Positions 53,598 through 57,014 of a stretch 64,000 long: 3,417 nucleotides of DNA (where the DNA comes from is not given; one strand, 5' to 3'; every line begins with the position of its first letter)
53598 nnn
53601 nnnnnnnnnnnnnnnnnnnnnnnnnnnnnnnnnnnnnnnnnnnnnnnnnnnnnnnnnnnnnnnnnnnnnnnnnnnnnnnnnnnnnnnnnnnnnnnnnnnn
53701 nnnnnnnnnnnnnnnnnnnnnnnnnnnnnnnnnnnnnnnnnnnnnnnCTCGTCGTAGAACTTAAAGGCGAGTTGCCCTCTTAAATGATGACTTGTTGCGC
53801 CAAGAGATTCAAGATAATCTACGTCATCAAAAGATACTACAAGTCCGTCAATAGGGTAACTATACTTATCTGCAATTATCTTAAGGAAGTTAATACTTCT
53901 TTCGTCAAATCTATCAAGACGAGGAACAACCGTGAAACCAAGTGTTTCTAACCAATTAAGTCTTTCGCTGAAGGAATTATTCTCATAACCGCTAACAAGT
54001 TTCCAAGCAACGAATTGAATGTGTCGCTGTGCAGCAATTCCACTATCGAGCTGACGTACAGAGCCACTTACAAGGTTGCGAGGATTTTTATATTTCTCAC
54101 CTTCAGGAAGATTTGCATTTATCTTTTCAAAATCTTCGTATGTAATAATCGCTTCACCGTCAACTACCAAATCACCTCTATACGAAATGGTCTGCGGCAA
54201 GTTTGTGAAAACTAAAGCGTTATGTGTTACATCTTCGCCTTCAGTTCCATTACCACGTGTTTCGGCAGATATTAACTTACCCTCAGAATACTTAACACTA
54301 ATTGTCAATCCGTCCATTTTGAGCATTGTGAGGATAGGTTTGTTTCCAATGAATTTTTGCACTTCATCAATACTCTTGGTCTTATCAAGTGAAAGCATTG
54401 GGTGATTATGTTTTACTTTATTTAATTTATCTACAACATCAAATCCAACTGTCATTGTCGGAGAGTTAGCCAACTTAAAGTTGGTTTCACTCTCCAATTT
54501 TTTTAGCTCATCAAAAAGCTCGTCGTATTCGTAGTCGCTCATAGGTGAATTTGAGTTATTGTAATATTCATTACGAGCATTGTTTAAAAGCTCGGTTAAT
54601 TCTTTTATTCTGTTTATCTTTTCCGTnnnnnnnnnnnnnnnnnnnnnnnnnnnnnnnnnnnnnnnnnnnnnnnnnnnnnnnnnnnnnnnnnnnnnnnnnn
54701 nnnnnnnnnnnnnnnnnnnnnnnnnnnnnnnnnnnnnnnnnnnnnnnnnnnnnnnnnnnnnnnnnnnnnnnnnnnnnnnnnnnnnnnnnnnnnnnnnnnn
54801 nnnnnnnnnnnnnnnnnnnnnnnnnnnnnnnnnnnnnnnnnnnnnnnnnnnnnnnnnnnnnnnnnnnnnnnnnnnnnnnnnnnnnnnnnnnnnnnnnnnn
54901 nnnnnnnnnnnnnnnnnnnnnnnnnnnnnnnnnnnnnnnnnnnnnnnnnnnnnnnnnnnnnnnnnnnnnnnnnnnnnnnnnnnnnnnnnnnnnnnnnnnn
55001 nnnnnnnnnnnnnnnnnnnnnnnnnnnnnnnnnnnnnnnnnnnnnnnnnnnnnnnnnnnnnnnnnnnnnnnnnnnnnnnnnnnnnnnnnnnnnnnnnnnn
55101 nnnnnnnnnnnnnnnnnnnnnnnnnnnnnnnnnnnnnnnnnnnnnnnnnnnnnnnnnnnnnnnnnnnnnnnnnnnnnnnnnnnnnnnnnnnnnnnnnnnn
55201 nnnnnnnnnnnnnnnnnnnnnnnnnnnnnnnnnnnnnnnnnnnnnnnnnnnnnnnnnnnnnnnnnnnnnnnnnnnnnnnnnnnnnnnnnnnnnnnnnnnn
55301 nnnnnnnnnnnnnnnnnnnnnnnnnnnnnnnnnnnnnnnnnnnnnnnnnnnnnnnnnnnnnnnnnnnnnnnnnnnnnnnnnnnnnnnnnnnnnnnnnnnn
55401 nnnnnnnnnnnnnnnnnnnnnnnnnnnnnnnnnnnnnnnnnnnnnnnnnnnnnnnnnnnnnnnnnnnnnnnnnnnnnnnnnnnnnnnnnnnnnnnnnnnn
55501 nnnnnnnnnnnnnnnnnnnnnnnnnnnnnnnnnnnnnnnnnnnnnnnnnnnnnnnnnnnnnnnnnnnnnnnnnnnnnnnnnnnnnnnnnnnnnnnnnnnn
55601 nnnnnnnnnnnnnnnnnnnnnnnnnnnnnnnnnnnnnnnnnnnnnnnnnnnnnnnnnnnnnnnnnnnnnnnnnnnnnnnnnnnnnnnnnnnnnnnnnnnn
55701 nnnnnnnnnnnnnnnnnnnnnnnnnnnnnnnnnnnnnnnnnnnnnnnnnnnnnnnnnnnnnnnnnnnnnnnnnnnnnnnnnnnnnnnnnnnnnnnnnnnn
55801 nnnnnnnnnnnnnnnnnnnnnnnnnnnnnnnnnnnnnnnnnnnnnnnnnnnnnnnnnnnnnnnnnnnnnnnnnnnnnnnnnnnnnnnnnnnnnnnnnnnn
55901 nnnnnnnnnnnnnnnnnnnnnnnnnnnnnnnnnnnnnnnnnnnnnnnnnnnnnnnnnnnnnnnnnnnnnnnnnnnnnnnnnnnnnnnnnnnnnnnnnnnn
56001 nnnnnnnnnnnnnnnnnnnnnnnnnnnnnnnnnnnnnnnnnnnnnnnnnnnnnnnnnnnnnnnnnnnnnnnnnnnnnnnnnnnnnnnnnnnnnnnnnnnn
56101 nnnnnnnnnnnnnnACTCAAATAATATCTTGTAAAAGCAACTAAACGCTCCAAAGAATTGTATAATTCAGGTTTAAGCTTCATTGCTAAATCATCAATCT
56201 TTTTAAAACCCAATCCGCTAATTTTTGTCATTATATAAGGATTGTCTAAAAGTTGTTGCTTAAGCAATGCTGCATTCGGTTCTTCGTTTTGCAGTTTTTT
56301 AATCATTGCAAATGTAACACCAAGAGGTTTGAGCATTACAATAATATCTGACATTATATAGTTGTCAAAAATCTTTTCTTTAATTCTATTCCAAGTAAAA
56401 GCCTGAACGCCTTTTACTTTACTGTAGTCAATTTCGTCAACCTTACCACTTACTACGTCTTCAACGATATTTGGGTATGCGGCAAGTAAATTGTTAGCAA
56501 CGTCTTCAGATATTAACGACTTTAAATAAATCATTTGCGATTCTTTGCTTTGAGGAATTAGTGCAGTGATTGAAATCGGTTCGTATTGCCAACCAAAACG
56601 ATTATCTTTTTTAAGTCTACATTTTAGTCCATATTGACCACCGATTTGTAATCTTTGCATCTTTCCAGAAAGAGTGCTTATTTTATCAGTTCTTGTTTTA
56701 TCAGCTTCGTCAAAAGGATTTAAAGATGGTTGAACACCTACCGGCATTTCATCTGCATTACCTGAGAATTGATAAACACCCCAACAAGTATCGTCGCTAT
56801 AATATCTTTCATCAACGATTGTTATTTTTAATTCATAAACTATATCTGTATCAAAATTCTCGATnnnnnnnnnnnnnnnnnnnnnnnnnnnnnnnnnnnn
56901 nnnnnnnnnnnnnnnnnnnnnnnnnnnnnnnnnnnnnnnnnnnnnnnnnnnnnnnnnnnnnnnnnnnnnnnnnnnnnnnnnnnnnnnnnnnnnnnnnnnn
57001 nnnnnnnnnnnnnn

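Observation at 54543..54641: Ligase Ia domain is encoded upstream of its first ATG and is in-frame with the helicase across a single TAA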

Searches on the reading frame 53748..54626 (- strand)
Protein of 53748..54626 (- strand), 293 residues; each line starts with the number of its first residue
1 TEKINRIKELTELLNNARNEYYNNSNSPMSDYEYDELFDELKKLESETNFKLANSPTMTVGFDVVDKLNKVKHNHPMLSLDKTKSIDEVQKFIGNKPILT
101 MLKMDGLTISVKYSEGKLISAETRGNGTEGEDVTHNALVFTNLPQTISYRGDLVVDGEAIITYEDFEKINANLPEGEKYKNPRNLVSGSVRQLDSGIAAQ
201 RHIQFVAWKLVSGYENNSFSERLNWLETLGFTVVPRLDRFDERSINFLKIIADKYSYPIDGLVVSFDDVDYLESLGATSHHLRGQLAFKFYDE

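Call 46: search_solved_structures(query=window:53748-54626:-, show_alignments=3, max_evalue=1e-10)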
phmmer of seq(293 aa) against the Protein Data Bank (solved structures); distinct sequences matched with E-value up to 1e-10: 27.
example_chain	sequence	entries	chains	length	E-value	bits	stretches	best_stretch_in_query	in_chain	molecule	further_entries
3jsl_A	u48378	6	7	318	2.9e-44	154.7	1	5-291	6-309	DNA ligase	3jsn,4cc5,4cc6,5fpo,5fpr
4glw_A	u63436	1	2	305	5.8e-44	153.7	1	6-290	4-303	DNA ligase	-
1b04_A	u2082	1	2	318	6.2e-40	140.5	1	5-291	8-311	PROTEIN (DNA LIGASE)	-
4uco_A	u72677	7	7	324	1.3e-36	129.6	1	8-290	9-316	DNA LIGASE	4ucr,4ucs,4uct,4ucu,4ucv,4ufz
3pn1_A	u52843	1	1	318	1.5e-36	129.4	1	8-290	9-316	DNA ligase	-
3uq8_A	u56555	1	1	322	1.6e-36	129.3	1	9-290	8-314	DNA ligase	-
1v9p_A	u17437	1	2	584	2.3e-35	125.5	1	5-291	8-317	DNA ligase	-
4lh6_A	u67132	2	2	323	6.6e-33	117.5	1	5-291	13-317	DNA ligase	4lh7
4eeq_A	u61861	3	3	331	7.2e-33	117.4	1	5-291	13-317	DNA ligase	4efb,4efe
1tae_A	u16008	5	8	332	7.3e-33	117.3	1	5-291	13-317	DNA ligase, NAD-dependent | DNA ligase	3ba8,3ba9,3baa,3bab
1ta8_A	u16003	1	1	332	7.3e-33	117.3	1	5-291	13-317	DNA ligase, NAD-dependent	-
4glx_A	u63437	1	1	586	6.5e-31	110.9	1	8-290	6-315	DNA ligase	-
8jyd_A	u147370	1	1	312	7.6e-31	110.7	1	5-290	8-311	DNA ligase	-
2owo_A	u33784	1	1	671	8.4e-31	110.6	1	8-290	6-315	DNA ligase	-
6krh_A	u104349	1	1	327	4.1e-30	108.3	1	10-291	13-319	DNA ligase A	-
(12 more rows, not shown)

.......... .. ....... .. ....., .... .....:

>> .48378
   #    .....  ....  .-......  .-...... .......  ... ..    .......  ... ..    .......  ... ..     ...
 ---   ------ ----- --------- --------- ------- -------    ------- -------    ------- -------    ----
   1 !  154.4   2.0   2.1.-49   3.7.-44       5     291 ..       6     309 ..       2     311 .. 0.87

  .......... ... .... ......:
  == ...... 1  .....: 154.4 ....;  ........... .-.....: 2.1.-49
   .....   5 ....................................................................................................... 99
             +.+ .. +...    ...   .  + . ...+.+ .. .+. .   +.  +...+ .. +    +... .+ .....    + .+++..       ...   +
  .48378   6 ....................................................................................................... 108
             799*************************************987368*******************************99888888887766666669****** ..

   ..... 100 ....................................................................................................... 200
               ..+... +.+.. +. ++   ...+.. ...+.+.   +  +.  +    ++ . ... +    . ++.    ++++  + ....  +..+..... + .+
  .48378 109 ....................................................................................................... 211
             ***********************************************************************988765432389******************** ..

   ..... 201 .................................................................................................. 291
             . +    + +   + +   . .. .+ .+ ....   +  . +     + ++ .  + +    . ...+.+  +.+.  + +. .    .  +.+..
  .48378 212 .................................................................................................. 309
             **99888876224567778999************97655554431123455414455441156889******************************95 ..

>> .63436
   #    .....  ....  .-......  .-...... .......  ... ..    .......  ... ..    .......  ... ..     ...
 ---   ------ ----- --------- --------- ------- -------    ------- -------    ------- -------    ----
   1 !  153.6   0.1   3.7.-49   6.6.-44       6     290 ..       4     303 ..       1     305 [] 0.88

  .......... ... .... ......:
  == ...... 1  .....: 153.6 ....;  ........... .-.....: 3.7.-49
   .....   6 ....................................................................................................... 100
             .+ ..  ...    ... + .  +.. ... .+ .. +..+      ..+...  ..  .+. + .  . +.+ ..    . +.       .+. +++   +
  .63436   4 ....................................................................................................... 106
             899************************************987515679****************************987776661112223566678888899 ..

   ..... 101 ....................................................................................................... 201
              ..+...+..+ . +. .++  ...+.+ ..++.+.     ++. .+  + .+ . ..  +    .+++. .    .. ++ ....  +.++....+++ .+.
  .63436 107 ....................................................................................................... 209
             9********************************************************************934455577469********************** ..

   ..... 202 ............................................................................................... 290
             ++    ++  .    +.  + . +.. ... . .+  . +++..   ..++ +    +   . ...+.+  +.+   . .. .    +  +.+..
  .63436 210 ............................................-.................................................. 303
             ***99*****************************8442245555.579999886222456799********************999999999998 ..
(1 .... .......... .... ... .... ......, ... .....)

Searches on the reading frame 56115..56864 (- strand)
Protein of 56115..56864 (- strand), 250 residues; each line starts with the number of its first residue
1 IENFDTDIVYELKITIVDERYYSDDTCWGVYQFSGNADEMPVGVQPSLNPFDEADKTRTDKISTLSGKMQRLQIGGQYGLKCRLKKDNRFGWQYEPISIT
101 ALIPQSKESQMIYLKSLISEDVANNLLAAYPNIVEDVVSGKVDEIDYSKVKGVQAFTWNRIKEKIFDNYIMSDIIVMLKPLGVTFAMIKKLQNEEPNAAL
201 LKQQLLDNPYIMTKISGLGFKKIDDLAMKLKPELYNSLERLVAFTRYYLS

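Call 51: find_homologous_proteins(query=window:56115-56864:-, max_evalue=0.00001)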
Query window:56115-56864:- (250 aa): 13 proteins with E <= 0.00001 among 309 candidates.
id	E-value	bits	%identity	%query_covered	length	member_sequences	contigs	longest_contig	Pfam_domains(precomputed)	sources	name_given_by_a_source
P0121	1.6e-85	305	59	98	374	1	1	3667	PF14490.12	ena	-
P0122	4.5e-85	303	58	99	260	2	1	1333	PF14490.12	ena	-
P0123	7.0e-84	299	57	98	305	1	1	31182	PF14490.12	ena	-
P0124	3.1e-83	297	56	100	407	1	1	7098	PF13604.13,PF14490.12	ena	-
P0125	2.6e-82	294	55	98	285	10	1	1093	PF14490.12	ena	-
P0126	7.7e-81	289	56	97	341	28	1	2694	PF14490.12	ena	-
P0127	5.1e-79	283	57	97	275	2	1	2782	PF14490.12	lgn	-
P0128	1.5e-63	233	52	90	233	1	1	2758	PF14490.12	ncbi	-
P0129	7.9e-60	220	62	65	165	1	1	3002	PF14490.12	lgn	-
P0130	8.8e-52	194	40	93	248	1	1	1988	PF14490.12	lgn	-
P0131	4.6e-46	175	48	70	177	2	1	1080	PF14490.12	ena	-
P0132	2.2e-45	173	48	71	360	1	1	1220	PF13604.13,PF13245.13,PF14490.12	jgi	jgi:exodeoxyribonuclease V alpha subunit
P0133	2.6e-40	157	75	40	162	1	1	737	PF14490.12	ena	-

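Call 61: search_protein_families(library=pfam, proteins=[window:56265-56864:-], max_evalue=1)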
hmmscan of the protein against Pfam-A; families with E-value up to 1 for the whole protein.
window:56265-56864:- (200 aa): 2 families
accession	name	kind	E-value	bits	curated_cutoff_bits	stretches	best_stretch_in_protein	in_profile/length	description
PF23139.1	OB_YrrC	-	0.002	18.5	27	1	58-101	30-73/76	ATP-dependent DNA helicase YrrC, OB-fold domain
PF15975.10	Flot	-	0.047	14.2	27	1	108-194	32-121/124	Flotillin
